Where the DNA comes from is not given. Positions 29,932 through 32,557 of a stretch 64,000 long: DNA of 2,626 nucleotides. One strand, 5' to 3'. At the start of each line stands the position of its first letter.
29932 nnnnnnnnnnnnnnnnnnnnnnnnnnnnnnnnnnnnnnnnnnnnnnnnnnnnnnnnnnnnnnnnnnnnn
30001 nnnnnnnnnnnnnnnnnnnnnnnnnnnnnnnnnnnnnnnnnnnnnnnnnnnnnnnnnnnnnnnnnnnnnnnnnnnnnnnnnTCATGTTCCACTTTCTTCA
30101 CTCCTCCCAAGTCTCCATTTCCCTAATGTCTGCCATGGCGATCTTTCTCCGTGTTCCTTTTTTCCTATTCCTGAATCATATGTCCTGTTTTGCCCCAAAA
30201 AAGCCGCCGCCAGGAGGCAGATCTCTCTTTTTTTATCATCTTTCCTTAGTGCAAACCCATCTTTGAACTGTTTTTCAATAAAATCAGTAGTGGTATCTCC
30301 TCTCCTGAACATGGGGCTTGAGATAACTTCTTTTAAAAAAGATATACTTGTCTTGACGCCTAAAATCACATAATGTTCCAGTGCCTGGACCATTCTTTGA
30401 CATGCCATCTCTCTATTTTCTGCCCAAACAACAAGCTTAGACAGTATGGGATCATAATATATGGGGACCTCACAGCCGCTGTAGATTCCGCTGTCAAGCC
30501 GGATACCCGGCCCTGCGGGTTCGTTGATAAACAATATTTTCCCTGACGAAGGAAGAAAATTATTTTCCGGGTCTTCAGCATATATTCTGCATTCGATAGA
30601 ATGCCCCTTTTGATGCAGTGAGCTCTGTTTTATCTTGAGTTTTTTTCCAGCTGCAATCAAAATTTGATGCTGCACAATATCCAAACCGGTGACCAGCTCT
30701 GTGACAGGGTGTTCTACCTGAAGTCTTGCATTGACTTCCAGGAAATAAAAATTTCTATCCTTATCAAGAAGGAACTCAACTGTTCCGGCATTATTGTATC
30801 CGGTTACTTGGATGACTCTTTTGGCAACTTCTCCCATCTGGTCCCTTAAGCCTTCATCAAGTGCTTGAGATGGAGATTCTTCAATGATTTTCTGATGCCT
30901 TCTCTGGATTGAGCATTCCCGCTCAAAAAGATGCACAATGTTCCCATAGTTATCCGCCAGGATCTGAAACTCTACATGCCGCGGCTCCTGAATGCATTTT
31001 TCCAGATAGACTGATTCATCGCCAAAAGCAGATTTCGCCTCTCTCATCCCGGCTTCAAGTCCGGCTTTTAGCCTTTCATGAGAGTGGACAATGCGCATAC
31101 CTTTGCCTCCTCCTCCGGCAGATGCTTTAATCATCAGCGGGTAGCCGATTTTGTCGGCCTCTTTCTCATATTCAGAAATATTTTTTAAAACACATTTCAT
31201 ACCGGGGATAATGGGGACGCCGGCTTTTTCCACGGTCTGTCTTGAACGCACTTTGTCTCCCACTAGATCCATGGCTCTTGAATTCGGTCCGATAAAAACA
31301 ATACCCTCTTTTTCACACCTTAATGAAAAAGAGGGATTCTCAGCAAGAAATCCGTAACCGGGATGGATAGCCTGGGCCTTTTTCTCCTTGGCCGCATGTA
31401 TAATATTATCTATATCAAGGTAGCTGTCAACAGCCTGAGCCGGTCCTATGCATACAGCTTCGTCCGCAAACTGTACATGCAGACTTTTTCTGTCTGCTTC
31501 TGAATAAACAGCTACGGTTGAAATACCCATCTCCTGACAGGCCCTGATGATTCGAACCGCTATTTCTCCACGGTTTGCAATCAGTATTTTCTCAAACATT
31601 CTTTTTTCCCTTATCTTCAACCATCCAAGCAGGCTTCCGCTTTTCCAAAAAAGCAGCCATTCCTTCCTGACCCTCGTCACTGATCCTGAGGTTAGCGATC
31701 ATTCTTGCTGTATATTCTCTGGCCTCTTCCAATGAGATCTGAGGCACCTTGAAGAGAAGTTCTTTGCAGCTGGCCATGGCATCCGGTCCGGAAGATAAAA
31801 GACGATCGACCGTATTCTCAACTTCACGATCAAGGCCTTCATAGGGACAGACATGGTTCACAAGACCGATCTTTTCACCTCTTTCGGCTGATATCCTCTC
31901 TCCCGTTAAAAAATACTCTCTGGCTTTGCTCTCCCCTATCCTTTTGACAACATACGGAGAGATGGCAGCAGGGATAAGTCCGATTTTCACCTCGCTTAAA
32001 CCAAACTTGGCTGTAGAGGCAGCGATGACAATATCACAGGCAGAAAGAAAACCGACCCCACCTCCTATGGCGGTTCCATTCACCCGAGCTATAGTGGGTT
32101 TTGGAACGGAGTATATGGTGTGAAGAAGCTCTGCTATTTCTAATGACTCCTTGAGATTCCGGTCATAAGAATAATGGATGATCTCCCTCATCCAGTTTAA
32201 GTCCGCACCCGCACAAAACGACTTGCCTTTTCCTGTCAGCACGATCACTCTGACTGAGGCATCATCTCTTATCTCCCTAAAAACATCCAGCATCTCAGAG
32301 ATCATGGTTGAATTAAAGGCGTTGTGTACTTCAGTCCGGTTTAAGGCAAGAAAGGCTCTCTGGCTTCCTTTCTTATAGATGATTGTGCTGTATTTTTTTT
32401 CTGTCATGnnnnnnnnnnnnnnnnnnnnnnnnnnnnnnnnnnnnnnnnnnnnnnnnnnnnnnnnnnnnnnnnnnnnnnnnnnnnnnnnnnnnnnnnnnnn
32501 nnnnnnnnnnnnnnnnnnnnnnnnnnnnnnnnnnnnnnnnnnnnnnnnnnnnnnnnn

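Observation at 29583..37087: Seven-gene operon fusing the archaeal-type HMGCS/thiolase/DUF35 trio to methylcrotonyl-CoA carboxylase and a crotonase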

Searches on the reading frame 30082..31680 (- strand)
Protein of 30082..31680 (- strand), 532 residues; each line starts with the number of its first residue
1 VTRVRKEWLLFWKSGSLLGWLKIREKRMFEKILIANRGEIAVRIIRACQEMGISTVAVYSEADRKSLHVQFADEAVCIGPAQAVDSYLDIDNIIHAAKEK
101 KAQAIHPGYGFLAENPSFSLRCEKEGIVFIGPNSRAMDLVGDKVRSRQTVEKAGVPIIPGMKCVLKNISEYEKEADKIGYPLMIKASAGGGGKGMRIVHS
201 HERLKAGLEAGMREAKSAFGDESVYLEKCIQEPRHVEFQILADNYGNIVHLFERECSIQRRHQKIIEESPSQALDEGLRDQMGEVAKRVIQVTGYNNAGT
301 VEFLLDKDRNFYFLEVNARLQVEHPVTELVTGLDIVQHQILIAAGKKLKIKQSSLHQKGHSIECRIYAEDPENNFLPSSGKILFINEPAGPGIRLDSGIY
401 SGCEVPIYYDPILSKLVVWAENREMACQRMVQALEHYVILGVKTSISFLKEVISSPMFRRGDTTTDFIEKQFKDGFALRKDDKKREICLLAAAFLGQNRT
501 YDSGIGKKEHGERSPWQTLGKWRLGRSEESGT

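Call 3: search_protein_families(library=pfam, proteins=[window:30082-31680:-])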
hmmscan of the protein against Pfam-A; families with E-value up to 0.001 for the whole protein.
window:30082-31680:- (532 aa): 8 families
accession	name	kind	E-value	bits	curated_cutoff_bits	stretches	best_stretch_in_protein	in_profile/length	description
PF02786.22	CPSase_L_D2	-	1.8e-76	256.8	19.8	1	142-350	1-210/211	Carbamoyl-phosphate synthase L chain, ATP binding domain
PF00289.28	Biotin_carb_N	-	1.6e-49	167.4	25.5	1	28-137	1-110/110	Biotin carboxylase, N-terminal domain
PF02785.25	Biotin_carb_C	-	7.8e-40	135.8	32.4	1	363-469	1-107/108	Biotin carboxylase C-terminal domain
PF07478.18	Dala_Dala_lig_C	-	1.8e-10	41.1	24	1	152-318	4-174/204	D-ala D-ala ligase C-terminus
PF02222.28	ATP-grasp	-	3.9e-09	36.9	27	1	163-319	14-162/179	ATP-grasp domain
PF02655.19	ATP-grasp_3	-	2.5e-05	24.9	23.2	1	141-321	2-158/160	ATP-grasp domain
PF14397.11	ATPgrasp_ST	-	0.00012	21.9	31.4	0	135-220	14-101/278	Sugar-transfer associated ATP-grasp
PF08443.16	RimK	-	0.00068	19.7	21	0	142-334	3-179/188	RimK-like ATP-grasp domain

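Call 4: search_protein_families(library=ncbifam, proteins=[window:30082-31680:-])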
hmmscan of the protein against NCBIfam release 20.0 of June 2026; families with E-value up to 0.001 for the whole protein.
window:30082-31680:- (532 aa): 42 families (the best 25 are shown)
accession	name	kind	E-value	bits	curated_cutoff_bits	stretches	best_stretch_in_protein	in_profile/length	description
NF006406.0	PRK08654.1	equivalog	1.2e-200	667.3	739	1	28-476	1-450/499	acetyl-CoA carboxylase biotin carboxylase subunit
NF006367.0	PRK08591.1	subfamily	2.1e-196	653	597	1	28-473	1-446/451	acetyl-CoA carboxylase biotin carboxylase subunit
NF009554.0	PRK12999.1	equivalog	2.3e-193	645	965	1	26-485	2-470/1147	pyruvate carboxylase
NF004085.0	PRK05586.1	equivalog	5e-191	635.4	723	1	28-474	1-447/448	acetyl-CoA carboxylase biotin carboxylase subunit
TIGR00514.1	accC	equivalog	2.1e-190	633.3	626.5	1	28-472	1-445/449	acetyl-CoA carboxylase biotin carboxylase subunit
NF005525.0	PRK07178.1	equivalog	6.5e-174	579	768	1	28-490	1-460/471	acetyl-CoA carboxylase biotin carboxylase subunit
NF009471.0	PRK12833.1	equivalog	2.4e-170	567.1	686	1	28-478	4-454/467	acetyl-CoA carboxylase biotin carboxylase subunit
TIGR01235.1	pyruv_carbox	equivalog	2.6e-170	568.3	1114.45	1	31-480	1-459/1143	pyruvate carboxylase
NF006286.0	PRK08462.1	equivalog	3.1e-164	547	740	1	28-471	3-444/445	acetyl-CoA carboxylase biotin carboxylase subunit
TIGR02712.1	urea_carbox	equivalog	4e-161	538.2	1303.85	1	29-470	1-441/1201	urea carboxylase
NF006287.0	PRK08463.1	equivalog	6.3e-161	536.4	775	1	28-485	1-458/479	acetyl-CoA carboxylase subunit A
TIGR01369.1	CPSaseII_lrg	equivalog_domain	1.8e-16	59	1027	1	118-358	645-879/1052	carbamoyl-phosphate synthase (glutamine-hydrolyzing) large subunit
NF003671.0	PRK05294.1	equivalog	5.1e-15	54.2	599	1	120-353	644-871/1058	carbamoyl-phosphate synthase large subunit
TIGR01205.1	D_ala_D_alaTIGR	subfamily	1e-14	54.2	245.65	1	126-318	90-285/318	D-alanine--D-alanine ligase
TIGR01142.1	purT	equivalog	1.7e-14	53.5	502.15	1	31-327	1-279/380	phosphoribosylglycinamide formyltransferase 2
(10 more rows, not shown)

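Call 26: search_solved_structures(query=window:30082-31599:-, max_evalue=1e-100)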
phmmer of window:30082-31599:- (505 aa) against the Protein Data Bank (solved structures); distinct sequences matched with E-value up to 1e-100: 61 (the best 60 are shown).
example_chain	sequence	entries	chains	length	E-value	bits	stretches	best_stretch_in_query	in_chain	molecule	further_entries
9tps_G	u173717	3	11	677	1.6e-156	525.1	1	1-476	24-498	Biotin carboxylase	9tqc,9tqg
9eb7_A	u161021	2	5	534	1.4e-155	522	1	2-446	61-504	Biotin carboxylase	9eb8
9wkr_A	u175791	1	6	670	4.6e-151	507.1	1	2-467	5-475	Propionyl-CoA carboxylase alpha chain, mitochondrial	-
7ybu_A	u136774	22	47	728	5.9e-151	506.8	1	2-467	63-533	Propionyl-CoA carboxylase alpha chain, mitochondrial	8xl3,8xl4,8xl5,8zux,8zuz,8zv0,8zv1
8zuy_A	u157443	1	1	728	5.9e-151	506.8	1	2-467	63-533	Propionyl-CoA carboxylase alpha chain, mitochondrial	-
6ybp_G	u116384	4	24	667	7.7e-147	493.2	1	1-454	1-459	Propionyl-CoA carboxylase alpha subunit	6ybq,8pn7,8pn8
8j4z_E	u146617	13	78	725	9.4e-147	492.9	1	3-497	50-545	Methylcrotonoyl-CoA carboxylase subunit alpha, mitochondrial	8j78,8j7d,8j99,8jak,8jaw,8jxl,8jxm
8hz5_A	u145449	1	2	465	5.7e-146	490.3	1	1-443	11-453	Biotin carboxylase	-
3n6r_A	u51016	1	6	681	6.1e-144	483.6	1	1-465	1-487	Propionyl-CoA carboxylase, alpha subunit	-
3jzf_A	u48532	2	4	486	8.6e-144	483.1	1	1-466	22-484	Biotin carboxylase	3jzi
2gpw_A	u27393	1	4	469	2.3e-143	481.7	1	1-444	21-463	Biotin carboxylase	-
3u9s_A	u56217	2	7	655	2.4e-143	481.6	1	3-502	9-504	Methylcrotonyl-CoA carboxylase, alpha-subunit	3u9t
1bnc_A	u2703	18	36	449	4.9e-143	480.6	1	1-444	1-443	BIOTIN CARBOXYLASE | ACETYL-COA CARBOXYLASE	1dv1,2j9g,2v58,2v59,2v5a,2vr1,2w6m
3rup_A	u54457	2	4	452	5e-143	480.6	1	1-444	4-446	Biotin carboxylase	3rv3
8uxz_C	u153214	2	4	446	5.3e-143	480.5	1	1-444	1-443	Biotin carboxylase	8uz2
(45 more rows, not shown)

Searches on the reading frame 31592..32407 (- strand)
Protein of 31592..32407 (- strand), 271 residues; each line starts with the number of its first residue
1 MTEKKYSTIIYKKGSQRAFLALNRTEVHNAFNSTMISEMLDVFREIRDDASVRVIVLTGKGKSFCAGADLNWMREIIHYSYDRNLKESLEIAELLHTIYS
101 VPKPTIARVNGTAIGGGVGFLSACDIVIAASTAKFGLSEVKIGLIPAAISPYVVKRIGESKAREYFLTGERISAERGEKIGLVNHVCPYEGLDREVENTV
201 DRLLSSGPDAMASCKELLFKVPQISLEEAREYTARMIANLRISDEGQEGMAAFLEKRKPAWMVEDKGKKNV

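Call 3: search_protein_families(library=pfam, proteins=[window:31592-32407:-])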
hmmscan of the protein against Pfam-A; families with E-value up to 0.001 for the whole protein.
window:31592-32407:- (271 aa): 2 families
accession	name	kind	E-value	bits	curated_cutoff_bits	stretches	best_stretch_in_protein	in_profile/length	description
PF00378.25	ECH_1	-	5e-65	219.7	27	1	20-261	9-248/251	Enoyl-CoA hydratase/isomerase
PF16113.10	ECH_2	-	6.4e-34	118.4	27.2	1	19-193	3-178/335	Enoyl-CoA hydratase/isomerase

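Call 4: search_protein_families(library=ncbifam, proteins=[window:31592-32407:-])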
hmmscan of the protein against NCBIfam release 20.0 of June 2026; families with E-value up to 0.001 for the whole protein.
window:31592-32407:- (271 aa): 73 families (the best 25 are shown)
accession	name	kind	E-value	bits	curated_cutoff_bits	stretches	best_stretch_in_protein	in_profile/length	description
NF004227.0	PRK05674.1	equivalog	5e-84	282.1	426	1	17-267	16-267/271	gamma-carboxygeranoyl-CoA hydratase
NF005675.0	PRK07468.1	equivalog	5.3e-83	278.8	350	1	18-262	16-260/262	crotonase/enoyl-CoA hydratase family protein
NF005879.0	PRK07827.1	equivalog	8.1e-57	192.4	283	1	6-262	6-260/261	enoyl-CoA hydratase family protein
NF051848.1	EnCoAHydtEchA19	equivalog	5.2e-56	190.1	400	1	18-262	11-256/258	enoyl-CoA hydratase EchA19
NF006008.0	PRK08139.1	equivalog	3.9e-55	187.2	313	1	9-262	13-264/266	enoyl-CoA hydratase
NF042430.2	EnCoAhydt_DpgD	equivalog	5.7e-52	176.7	400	1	11-262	1-256/258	enoyl-CoA-hydratase DpgD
NF006588.0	PRK09120.1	equivalog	5.3e-50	170.1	276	1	2-257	3-263/276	p-hydroxycinnamoyl CoA hydratase/lyase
NF005073.0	PRK06495.1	subfamily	1.7e-48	165.2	296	1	18-261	15-254/257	enoyl-CoA hydratase/isomerase family protein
NF046063.1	oxepin_alt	equivalog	1.5e-47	162.3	300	1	14-259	7-253/254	oxepin-CoA hydrolase, alternative type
NF004517.0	PRK05862.1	equivalog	3.9e-47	160.9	396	1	5-261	2-254/257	enoyl-CoA hydratase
NF005802.0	PRK07657.1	equivalog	4.5e-47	160.7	363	1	18-261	15-257/260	enoyl-CoA hydratase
NF006109.0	PRK08260.1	subfamily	1.1e-46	159.5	320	1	5-263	2-277/296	enoyl-CoA hydratase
NF004475.0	PRK05809.1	subfamily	2.9e-46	158.1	394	1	6-260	3-256/260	short-chain-enoyl-CoA hydratase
NF004795.0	PRK06143.1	subfamily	3.9e-46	157.7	283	1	16-258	18-258/260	enoyl-CoA hydratase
NF005700.0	PRK07511.1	subfamily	1.4e-45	155.9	274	1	12-261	8-258/260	enoyl-CoA hydratase family protein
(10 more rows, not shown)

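Call 24: search_solved_structures(query=window:31592-32407:-, max_evalue=1e-25)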
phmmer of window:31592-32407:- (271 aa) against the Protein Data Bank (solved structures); distinct sequences matched with E-value up to 1e-25: 76 (the best 60 are shown).
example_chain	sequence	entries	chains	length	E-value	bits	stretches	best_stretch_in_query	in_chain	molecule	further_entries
3i47_A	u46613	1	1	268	2.3e-61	210.8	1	7-262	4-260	Enoyl CoA hydratase/isomerase (Crotonase)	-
4kpk_A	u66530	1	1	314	2.3e-58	201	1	18-262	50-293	Enoyl-CoA hydratase/isomerase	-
1uiy_A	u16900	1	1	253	6.4e-48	166.7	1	17-260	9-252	Enoyl-CoA Hydratase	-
9qwv_A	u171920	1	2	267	2.1e-42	148.7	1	16-260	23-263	Enoyl-CoA hydratase, mitochondrial, putative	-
5zai_A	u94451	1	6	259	7.1e-42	146.9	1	6-261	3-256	3-hydroxypropionyl-coenzyme A dehydratase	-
4zu2_A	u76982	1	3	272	4.4e-41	144.4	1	20-262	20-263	Putative isohexenylglutaconyl-CoA hydratase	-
4k3w_A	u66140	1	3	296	5.4e-41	144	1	7-262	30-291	Enoyl-CoA hydratase/isomerase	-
3oc7_A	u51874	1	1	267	1.9e-40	142.3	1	14-262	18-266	Enoyl-CoA hydratase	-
4knp_A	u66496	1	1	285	2.4e-40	142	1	14-262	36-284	enoyl-CoA hydratase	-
3q0j_A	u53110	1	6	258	7.7e-40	140.3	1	5-261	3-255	enoyl-CoA hydratase echA8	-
3pzk_A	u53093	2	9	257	8.9e-40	140.1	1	6-261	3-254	e enoyl-CoA hydratase echA8 | enoyl-CoA hydratase echA8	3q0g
3h81_A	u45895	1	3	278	9e-40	140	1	5-261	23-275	enoyl-CoA hydratase echA8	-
2iex_A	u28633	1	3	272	2e-39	138.9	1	5-261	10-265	Dihydroxynapthoic acid synthetase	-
4fjw_D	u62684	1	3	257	2.3e-39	138.7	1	6-261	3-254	Probable enoyl-CoA hydratase echA8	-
2pbp_A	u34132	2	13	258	1.9e-38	135.7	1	17-261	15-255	Enoyl-CoA hydratase subunit I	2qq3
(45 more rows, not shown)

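Call 71: search_dna_similar(query=window:31592-32407:-, collection=plasmids, mode=protein, max_rows=10, max_evalue=1e-40)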
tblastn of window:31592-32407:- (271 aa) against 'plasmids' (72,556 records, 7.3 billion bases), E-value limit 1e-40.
Records with a match: 260; places in all: 264; records where one place covers at least 80% of the query: 260.
Best place of each record, by identity: <60% 260.
By first word of the organism name: Sinorhizobium 78; Pseudosulfitobacter 59; Azospirillum 11; Rhizobium 11; Mycetohabitans 9; Ensifer 9; Burkholderia 8; Caballeronia 8; Sulfitobacter 7; Paracoccus 6; and 30 more.
By predicted mobility (MOB-suite, as given by PLSDB): non-mobilizable 118; conjugative 72; mobilizable 70.
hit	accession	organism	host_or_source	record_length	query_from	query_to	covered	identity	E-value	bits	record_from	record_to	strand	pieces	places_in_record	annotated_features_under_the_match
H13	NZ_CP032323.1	Azospirillum argentinense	soil sample,Agricultural field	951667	9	261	93%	48.4%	2e-69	239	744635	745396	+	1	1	enoyl-CoA hydratase/isomerase family protein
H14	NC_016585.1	Azospirillum lipoferum 4B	-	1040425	18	261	90%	50.2%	3e-72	247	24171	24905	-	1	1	none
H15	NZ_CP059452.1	Azospirillum brasilense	Prokaryotes,soil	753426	18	261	90%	49.8%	1e-70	242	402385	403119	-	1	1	enoyl-CoA hydratase/isomerase family protein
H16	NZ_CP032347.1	Azospirillum brasilense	soil sample,Agricultural field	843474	18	261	90%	49.4%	2e-70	241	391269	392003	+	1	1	enoyl-CoA hydratase/isomerase family protein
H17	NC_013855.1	Azospirillum sp. B510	-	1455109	18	261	90%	49.4%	3e-70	241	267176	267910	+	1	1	record has no annotation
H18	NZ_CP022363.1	Azospirillum sp. TSH58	single cell,paddy soils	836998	18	261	90%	49.4%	2e-69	239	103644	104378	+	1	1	enoyl-CoA hydratase/isomerase family protein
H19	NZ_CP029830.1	Azospirillum ramasamyi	single cell,Cow dung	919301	18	261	90%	49.0%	1e-71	245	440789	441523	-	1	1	enoyl-CoA hydratase/isomerase family protein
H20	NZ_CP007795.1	Azospirillum argentinense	Triticum aestivum L.,Root,wheat ...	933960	18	261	90%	49.0%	4e-69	238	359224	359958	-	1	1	enoyl-CoA hydratase/isomerase family protein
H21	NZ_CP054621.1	Azospirillum oryzae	cell culture,soil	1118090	18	261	90%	48.6%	5e-71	243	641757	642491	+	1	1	record has no annotation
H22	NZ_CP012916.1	Azospirillum brasilense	Digitaria eriantha,microbe,root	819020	18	261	90%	48.6%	2e-68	236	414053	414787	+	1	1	enoyl-CoA hydratase/isomerase family protein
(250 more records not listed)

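Call 72: get_annotated_region(hit=H13, flank=6000)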
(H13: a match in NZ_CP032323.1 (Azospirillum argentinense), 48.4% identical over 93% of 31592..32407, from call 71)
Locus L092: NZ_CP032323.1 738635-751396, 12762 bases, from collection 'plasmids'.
description: Azospirillum argentinense strain MTCC4035 plasmid p2, complete sequence
organism: Azospirillum argentinense (NCBI taxid 2970906)
taxonomy: Bacteria; Pseudomonadota; Alphaproteobacteria; Rhodospirillales; Azospirillaceae; Azospirillum; Azospirillum argentinense
host: -; source: soil sample,Agricultural field; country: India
typing (MOB-suite, as given by PLSDB): non-mobilizable
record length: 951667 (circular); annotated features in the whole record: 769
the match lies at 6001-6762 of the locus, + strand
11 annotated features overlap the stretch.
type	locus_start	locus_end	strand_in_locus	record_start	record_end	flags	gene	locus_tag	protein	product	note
CDS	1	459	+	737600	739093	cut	-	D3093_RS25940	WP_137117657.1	aldehyde dehydrogenase family protein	-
CDS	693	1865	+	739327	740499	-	-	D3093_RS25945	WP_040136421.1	isovaleryl-CoA dehydrogenase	-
CDS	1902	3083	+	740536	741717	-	-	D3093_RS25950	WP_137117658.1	acetyl-CoA C-acyltransferase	GO:0006631 - fatty acid metabolic process [Evidence IEA]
CDS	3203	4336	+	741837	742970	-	-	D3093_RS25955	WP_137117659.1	acyl-CoA dehydrogenase family protein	-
CDS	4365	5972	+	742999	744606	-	-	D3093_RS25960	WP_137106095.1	carboxyl transferase domain-containing protein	-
CDS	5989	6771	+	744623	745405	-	-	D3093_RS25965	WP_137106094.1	enoyl-CoA hydratase/isomerase family protein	-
CDS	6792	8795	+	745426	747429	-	-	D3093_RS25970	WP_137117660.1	acetyl/propionyl/methylcrotonyl-CoA carboxylase subunit alpha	-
CDS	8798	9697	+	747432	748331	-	-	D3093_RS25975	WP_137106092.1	hydroxymethylglutaryl-CoA lyase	-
CDS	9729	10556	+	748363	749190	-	-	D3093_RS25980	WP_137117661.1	universal stress protein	-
CDS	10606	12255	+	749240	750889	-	-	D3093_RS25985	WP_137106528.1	electron transfer flavoprotein-ubiquinone oxidoreductase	GO:0022900 - electron transport chain [Evidence IEA]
CDS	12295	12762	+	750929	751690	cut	-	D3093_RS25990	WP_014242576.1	SDR family NAD(P)-dependent oxidoreductase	-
